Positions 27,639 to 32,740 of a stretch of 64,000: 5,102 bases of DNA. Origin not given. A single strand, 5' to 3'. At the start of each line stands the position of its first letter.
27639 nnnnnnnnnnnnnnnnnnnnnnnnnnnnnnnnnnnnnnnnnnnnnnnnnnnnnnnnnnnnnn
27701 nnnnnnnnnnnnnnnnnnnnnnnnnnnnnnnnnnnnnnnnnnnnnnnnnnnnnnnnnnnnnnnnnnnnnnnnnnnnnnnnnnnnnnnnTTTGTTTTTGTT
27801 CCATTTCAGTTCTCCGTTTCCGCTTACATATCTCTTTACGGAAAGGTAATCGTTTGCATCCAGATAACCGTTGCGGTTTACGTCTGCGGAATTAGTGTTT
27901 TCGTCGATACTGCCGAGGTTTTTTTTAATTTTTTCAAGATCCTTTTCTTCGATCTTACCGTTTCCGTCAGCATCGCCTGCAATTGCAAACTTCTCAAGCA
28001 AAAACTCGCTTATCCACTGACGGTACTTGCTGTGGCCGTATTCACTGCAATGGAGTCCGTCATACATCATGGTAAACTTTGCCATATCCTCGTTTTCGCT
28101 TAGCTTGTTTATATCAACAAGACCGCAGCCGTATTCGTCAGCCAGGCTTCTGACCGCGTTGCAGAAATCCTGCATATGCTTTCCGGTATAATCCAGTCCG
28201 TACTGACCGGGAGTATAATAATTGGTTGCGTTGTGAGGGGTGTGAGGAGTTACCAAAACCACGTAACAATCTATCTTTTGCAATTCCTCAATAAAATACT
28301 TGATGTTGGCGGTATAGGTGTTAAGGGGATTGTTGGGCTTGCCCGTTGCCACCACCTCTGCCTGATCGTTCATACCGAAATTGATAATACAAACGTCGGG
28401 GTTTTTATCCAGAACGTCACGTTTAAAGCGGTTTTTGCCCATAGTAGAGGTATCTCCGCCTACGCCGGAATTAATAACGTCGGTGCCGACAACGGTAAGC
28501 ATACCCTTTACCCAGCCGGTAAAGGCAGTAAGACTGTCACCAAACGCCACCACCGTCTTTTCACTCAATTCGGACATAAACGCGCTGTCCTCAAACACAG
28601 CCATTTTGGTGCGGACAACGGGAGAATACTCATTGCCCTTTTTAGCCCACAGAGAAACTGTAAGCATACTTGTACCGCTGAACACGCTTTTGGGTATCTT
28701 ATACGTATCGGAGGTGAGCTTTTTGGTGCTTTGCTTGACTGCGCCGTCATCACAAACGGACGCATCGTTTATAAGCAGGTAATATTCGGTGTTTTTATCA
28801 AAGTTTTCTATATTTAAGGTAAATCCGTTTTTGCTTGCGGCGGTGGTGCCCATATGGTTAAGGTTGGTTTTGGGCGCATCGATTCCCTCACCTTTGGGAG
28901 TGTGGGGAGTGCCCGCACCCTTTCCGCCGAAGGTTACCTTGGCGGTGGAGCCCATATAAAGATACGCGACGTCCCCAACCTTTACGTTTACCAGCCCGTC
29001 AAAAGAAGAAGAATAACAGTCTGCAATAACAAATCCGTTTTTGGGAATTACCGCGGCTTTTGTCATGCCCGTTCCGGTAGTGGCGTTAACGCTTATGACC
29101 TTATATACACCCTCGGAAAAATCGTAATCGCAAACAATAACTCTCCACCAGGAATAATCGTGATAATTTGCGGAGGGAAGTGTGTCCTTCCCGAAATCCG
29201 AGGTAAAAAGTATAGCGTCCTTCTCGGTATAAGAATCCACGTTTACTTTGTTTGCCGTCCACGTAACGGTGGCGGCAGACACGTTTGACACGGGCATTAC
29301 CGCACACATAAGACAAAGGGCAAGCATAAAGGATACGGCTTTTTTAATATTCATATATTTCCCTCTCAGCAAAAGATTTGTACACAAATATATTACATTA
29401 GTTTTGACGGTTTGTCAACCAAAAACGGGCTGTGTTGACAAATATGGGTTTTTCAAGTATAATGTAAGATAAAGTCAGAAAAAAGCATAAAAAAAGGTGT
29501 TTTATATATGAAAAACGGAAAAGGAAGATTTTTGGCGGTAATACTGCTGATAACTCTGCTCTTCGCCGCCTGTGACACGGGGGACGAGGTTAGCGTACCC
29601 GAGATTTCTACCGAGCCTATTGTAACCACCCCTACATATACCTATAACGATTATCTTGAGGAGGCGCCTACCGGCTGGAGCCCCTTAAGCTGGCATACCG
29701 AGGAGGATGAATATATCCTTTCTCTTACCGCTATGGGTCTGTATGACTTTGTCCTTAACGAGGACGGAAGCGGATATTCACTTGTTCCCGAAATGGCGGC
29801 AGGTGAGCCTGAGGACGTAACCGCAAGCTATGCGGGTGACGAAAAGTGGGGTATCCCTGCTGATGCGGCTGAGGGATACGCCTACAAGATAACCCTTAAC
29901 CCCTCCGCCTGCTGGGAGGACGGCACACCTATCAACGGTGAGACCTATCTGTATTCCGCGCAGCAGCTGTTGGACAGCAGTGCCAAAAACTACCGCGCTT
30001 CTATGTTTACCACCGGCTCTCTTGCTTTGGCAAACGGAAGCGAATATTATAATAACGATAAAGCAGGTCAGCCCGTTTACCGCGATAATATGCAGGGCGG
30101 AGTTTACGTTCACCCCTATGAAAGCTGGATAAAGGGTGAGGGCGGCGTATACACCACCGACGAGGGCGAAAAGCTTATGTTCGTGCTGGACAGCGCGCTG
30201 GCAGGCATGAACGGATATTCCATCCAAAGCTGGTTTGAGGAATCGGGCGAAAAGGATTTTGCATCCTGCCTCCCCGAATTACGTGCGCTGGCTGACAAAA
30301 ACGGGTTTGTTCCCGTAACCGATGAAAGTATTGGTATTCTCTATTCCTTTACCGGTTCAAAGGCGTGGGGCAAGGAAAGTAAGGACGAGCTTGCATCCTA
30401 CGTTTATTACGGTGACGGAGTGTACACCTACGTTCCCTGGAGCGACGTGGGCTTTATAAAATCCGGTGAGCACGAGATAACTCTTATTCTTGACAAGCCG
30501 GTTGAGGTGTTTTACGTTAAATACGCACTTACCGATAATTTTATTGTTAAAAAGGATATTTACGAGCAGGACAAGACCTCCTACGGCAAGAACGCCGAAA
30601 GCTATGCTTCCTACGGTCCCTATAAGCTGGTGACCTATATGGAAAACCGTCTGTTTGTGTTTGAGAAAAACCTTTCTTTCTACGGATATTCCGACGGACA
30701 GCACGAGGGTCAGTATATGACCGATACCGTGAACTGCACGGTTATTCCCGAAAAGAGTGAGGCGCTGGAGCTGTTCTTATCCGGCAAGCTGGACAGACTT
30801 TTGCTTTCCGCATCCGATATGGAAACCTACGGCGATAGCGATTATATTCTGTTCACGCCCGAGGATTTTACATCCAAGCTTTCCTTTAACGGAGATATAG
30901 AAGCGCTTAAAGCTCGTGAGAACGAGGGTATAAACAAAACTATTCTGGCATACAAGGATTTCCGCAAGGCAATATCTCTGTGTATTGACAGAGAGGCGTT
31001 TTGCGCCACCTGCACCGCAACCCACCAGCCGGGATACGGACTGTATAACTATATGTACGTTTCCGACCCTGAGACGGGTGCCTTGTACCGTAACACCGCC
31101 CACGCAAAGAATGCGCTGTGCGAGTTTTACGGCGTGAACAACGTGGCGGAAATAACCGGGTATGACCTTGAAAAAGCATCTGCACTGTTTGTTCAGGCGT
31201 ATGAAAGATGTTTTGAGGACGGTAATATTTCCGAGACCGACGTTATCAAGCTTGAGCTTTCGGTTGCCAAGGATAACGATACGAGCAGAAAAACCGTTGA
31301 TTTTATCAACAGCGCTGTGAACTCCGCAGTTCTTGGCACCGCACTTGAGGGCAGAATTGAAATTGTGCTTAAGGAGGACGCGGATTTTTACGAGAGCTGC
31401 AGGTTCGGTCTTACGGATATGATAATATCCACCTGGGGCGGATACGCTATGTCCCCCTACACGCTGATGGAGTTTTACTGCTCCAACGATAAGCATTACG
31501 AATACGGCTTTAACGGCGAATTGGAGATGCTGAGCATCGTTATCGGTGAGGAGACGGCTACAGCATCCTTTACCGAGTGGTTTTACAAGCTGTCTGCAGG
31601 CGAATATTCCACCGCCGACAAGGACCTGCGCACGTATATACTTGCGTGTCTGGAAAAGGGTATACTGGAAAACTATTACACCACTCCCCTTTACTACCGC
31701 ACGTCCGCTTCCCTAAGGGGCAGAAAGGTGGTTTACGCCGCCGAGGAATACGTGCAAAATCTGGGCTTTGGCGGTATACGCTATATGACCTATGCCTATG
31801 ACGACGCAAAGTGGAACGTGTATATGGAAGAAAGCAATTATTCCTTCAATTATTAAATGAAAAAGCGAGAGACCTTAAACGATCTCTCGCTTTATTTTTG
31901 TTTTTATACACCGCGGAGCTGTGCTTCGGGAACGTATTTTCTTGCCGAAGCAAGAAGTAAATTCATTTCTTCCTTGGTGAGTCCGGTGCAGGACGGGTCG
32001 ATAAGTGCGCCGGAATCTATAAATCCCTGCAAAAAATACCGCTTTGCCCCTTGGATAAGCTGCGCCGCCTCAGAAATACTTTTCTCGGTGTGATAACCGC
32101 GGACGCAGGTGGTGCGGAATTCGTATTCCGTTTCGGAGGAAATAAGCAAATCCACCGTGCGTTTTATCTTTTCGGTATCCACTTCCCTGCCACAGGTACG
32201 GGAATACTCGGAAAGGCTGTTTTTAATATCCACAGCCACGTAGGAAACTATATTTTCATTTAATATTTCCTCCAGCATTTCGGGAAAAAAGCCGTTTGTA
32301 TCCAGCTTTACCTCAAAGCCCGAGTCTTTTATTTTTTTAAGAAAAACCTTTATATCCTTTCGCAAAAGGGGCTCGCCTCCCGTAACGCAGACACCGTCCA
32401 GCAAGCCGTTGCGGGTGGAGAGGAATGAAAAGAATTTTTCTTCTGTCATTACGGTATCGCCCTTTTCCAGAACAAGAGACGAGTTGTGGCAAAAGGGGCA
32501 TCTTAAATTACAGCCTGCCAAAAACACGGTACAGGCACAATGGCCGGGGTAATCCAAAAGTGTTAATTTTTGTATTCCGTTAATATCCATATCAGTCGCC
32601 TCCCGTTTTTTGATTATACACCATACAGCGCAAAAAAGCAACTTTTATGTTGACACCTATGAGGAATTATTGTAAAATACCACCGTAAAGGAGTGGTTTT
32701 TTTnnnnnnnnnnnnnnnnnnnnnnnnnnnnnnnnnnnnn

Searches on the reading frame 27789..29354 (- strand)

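Call 75: search_protein_families(library=pfam, proteins=[window:27789-29354:-], max_evalue=0.00001)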
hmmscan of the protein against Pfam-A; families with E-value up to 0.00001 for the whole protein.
window:27789-29354:- (522 aa): 3 families
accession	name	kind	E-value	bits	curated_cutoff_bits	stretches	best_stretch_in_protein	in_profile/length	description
PF13472.12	Lipase_GDSL_2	-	1.3e-20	75.1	32.9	1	270-441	1-176/178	GDSL-like Lipase/Acylhydrolase family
PF00657.28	Lipase_GDSL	-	6.1e-15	56.4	23.6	1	268-443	1-203/208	GDSL-like Lipase/Acylhydrolase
PF00404.24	Dockerin_1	-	2.7e-08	34.3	22.9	1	459-510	1-56/57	Dockerin type I domain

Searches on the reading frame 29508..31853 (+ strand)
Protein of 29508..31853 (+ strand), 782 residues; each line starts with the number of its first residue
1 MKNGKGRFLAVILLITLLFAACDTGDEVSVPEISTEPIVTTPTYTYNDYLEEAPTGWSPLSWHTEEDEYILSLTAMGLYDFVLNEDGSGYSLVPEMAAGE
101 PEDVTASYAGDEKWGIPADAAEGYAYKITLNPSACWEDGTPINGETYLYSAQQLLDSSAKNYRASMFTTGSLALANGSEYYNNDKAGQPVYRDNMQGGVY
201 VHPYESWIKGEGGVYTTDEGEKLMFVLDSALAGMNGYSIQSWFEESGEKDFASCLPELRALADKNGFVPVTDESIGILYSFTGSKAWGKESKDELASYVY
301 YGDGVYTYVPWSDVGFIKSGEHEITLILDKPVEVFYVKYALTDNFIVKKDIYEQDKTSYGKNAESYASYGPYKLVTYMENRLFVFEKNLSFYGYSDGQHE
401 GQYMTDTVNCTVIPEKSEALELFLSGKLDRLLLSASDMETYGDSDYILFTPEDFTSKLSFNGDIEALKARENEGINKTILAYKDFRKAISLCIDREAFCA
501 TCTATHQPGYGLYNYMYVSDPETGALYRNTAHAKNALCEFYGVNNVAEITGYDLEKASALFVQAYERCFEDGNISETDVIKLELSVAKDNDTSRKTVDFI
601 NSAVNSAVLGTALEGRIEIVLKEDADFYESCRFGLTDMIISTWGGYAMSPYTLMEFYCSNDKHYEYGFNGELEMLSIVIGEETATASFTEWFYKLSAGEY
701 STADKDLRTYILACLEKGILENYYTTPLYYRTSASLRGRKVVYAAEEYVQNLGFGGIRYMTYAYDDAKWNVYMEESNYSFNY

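Call 75: search_protein_families(library=pfam, proteins=[window:29508-31853:+], max_evalue=0.00001)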
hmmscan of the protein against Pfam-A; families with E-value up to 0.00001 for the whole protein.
window:29508-31853:+ (782 aa): 1 family
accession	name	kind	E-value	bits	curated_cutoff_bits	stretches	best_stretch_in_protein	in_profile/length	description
PF00496.27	SBP_bac_5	-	6.1e-31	108.3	32.4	1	304-662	61-365/368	Bacterial extracellular solute-binding proteins, family 5 Middle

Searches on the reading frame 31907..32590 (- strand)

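Call 75: search_protein_families(library=pfam, proteins=[window:31907-32590:-], max_evalue=0.00001)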
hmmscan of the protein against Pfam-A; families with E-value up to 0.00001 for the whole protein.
window:31907-32590:- (228 aa): 2 families
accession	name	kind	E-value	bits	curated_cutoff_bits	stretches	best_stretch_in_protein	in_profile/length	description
PF04055.27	Radical_SAM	-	2.2e-20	73.9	29.5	1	23-162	3-150/166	Radical SAM superfamily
PF13353.11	Fer4_12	-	2e-10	41.5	22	1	18-126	6-117/137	4Fe-4S single cluster domain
